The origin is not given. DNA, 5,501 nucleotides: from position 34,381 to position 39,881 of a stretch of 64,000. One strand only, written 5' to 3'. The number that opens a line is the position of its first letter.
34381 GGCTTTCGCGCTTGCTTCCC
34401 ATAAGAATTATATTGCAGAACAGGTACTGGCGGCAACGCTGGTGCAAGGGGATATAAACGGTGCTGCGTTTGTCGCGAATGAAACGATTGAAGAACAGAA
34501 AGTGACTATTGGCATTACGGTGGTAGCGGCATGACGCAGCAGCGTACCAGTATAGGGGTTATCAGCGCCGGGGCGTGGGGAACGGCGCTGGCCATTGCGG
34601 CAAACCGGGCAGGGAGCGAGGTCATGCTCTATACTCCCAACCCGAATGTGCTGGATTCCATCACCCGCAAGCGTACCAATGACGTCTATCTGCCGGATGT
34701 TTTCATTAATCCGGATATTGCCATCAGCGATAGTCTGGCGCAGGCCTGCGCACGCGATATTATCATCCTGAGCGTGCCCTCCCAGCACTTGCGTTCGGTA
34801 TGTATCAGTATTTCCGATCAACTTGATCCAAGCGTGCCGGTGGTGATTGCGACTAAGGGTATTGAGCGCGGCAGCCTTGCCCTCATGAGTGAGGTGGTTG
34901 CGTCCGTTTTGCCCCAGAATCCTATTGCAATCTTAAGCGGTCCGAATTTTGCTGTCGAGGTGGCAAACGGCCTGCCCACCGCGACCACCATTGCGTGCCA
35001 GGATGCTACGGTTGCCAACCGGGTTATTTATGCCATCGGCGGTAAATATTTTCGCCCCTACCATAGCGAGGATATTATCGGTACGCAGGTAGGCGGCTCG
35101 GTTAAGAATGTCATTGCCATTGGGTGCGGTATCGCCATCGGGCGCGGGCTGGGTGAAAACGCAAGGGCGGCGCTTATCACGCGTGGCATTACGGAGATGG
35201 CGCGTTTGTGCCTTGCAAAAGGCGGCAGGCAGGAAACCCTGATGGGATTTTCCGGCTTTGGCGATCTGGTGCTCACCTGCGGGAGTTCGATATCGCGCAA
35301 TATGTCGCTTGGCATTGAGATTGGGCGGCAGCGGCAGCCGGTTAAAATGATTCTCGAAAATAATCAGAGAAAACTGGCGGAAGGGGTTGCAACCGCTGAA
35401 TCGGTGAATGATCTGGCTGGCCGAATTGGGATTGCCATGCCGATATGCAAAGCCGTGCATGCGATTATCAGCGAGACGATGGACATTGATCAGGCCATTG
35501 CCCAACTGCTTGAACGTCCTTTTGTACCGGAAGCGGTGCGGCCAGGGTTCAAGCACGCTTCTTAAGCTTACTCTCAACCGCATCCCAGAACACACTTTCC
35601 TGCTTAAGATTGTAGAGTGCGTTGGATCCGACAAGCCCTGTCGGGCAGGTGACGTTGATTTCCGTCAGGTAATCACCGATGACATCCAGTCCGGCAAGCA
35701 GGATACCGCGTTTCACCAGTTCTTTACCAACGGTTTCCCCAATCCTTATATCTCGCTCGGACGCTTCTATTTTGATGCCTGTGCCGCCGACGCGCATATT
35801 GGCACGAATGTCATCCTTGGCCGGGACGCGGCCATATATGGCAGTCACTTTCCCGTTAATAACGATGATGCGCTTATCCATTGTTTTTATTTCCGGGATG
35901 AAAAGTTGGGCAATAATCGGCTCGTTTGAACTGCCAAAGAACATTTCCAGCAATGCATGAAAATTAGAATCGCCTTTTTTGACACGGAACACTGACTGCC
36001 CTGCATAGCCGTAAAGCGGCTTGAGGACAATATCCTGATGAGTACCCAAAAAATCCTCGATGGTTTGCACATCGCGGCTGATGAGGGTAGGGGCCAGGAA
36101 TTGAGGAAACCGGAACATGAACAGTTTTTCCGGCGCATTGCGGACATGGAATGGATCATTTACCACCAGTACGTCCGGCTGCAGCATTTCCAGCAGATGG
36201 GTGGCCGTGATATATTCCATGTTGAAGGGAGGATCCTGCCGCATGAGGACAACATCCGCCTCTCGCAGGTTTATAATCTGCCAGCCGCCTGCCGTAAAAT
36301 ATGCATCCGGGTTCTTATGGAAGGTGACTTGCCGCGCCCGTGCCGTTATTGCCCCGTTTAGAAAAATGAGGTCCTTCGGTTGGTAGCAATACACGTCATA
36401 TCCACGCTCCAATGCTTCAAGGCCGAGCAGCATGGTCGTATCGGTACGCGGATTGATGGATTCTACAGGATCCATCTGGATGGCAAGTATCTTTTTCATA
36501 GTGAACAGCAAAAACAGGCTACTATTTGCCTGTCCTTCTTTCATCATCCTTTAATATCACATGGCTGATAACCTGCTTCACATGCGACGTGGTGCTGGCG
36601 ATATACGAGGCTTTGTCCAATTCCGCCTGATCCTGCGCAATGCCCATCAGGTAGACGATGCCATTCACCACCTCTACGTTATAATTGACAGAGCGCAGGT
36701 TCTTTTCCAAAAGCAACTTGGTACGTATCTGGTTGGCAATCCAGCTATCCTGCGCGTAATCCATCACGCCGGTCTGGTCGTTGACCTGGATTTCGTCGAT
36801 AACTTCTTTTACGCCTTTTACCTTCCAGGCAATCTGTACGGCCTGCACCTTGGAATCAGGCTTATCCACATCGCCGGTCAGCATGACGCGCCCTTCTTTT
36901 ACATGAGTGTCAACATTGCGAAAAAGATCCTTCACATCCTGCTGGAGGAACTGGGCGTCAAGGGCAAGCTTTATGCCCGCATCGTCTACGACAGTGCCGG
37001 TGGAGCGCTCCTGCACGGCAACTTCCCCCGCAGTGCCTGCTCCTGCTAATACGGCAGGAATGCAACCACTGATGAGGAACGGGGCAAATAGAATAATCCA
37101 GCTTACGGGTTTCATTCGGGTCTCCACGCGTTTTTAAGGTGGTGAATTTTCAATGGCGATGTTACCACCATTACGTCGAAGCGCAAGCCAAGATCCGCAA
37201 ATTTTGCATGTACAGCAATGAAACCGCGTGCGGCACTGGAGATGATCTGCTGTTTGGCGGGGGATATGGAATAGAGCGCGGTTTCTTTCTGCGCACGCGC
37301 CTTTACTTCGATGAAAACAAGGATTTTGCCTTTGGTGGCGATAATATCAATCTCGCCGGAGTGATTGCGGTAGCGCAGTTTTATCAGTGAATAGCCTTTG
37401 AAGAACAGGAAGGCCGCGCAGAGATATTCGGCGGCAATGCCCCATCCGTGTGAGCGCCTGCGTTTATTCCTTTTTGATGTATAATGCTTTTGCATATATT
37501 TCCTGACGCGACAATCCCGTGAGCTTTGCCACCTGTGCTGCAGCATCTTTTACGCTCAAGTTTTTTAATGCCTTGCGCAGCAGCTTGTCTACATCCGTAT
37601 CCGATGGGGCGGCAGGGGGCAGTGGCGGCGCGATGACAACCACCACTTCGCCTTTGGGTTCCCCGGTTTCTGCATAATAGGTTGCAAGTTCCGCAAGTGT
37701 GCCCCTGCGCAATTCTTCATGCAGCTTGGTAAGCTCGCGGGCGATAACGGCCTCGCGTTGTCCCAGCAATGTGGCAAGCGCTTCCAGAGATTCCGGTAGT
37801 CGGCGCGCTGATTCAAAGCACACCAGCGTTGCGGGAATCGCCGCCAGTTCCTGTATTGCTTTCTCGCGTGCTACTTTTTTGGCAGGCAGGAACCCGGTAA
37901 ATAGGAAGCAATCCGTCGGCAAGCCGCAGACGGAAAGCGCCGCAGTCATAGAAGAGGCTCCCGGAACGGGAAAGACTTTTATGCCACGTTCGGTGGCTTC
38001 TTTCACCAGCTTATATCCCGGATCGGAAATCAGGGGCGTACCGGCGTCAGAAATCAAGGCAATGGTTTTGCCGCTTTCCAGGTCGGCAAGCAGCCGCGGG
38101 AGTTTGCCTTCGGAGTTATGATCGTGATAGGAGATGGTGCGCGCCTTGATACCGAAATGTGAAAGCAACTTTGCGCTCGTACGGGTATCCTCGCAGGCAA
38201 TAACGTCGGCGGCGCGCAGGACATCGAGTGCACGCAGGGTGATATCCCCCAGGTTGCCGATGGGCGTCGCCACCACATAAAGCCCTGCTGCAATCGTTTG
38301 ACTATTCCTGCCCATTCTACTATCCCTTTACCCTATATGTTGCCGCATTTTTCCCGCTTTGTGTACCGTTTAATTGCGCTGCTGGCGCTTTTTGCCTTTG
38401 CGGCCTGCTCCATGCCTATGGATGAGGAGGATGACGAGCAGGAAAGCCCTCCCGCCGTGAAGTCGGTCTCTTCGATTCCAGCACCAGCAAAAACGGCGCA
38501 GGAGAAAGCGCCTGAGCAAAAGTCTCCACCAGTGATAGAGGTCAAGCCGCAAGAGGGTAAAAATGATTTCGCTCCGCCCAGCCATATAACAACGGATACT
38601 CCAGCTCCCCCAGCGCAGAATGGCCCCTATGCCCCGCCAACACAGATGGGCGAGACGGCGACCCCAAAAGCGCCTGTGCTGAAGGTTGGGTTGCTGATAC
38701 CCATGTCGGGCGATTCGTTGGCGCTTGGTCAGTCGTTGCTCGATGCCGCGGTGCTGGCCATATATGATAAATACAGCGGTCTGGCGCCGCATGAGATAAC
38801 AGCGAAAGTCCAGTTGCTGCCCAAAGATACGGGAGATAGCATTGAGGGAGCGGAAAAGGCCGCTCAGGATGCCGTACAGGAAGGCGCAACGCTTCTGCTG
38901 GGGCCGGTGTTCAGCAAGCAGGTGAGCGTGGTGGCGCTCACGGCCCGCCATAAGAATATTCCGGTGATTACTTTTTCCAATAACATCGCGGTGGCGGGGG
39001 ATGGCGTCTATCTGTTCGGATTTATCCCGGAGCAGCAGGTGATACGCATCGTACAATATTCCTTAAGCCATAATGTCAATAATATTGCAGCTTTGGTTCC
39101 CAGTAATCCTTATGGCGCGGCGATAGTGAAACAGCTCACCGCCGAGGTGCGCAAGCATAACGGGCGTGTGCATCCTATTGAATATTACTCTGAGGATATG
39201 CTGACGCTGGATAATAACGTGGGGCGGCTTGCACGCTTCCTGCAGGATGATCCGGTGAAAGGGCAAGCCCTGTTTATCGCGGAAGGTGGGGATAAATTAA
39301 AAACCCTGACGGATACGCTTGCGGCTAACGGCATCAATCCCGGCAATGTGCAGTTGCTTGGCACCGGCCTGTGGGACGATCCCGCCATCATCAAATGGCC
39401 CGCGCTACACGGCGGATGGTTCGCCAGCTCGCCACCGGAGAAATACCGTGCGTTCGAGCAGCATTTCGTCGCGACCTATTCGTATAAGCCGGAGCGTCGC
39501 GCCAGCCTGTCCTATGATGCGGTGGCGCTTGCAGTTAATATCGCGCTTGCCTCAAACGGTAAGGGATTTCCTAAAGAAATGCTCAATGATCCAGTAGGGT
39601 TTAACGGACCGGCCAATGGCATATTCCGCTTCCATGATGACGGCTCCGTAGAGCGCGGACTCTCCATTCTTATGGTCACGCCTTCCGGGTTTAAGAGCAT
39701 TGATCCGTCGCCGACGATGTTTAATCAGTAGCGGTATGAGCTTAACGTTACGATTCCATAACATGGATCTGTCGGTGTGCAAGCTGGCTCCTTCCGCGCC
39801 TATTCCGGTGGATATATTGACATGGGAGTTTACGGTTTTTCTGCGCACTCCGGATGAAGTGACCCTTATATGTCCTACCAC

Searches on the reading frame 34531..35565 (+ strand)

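Call 18: search_protein_families(library=pfam, proteins=[window:34531-35565:+], max_evalue=0.001)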
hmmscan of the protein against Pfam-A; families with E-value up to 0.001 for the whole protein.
window:34531-35565:+ (344 aa): 6 families
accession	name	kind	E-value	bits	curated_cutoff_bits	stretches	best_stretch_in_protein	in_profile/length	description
PF07479.19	NAD_Gly3P_dh_C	-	4.9e-46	156.9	25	1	181-323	1-141/142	NAD-dependent glycerol-3-phosphate dehydrogenase C-terminus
PF01210.29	NAD_Gly3P_dh_N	-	2.4e-44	151.5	23.1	1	8-161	2-157/158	NAD-dependent glycerol-3-phosphate dehydrogenase N-terminus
PF20618.3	GPD_NAD_C_bact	-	3.5e-16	59.9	27.6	1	241-309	1-66/66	Bacterial GPD, NAD-dependent C-terminal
PF03807.23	F420_oxidored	-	1.4e-07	32.4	21.6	1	8-101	2-86/94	NADP oxidoreductase coenzyme F420-dependent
PF10727.15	Rossmann-like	-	1.4e-06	28.5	23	1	2-94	11-92/131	Rossmann-like domain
PF02558.23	ApbA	-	0.0006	19.9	22.2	0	8-112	1-104/150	Ketopantoate reductase PanE/ApbA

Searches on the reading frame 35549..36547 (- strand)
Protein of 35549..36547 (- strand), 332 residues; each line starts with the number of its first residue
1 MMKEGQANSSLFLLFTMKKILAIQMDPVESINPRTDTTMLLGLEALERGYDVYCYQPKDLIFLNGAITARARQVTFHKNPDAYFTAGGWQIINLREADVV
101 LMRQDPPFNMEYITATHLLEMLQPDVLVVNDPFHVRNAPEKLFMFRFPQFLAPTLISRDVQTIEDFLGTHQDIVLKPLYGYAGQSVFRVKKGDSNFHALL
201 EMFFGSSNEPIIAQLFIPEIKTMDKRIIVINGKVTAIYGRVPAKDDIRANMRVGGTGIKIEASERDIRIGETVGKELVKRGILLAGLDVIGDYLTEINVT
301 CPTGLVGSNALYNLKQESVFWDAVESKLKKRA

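Call 18: search_protein_families(library=pfam, proteins=[window:35549-36547:-], max_evalue=0.001)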
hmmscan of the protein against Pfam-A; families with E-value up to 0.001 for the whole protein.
window:35549-36547:- (332 aa): 4 families
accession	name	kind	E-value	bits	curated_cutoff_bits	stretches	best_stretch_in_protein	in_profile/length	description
PF02955.21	GSH-S_ATP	-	3e-58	196.6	23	1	140-306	1-168/175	Prokaryotic glutathione synthetase, ATP-grasp domain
PF02951.20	GSH-S_N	-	4.4e-38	130.4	21.3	1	21-136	3-119/119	Prokaryotic glutathione synthetase, N-terminal domain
PF08443.16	RimK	-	7.1e-12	45.8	21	1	158-290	25-152/188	RimK-like ATP-grasp domain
PF14398.11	ATPgrasp_YheCD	-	2.4e-07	30.7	26.8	1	149-195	27-73/255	YheC/D like ATP-grasp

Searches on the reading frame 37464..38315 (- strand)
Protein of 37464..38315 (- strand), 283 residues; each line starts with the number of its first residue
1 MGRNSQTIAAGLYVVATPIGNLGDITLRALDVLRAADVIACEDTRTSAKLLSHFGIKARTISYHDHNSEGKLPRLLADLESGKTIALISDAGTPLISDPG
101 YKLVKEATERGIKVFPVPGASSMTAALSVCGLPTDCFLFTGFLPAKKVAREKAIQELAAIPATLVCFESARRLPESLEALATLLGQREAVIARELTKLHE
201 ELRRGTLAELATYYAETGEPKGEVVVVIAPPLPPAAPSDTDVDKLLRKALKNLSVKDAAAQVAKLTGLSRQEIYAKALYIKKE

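Call 18: search_protein_families(library=pfam, proteins=[window:37464-38315:-], max_evalue=0.001)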
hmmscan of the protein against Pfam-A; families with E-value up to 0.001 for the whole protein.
window:37464-38315:- (283 aa): 2 families
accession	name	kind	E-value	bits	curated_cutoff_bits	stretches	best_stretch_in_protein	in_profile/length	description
PF00590.25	TP_methylase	-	4.9e-37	128.4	27.8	1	12-211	2-212/212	Tetrapyrrole (Corrin/Porphyrin) Methylases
PF23016.2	RsmI_C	-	8.3e-14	51.6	27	1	237-278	2-43/46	RsmI C-terminal HTH domain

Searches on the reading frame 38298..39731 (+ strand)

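Call 18: search_protein_families(library=pfam, proteins=[window:38298-39731:+], max_evalue=0.001)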
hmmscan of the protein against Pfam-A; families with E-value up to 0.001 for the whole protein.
window:38298-39731:+ (477 aa): 3 families
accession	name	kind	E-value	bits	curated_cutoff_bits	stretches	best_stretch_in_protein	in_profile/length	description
PF13458.12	Peripla_BP_6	-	7.1e-27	95.4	31.7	1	128-461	2-339/343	Periplasmic binding protein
PF01094.35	ANF_receptor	-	3.6e-08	33.3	25.4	1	150-299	8-158/353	Receptor family ligand binding region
PF04348.19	LppC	-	5.5e-08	32.3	28.8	1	125-300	216-386/563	LppC putative lipoprotein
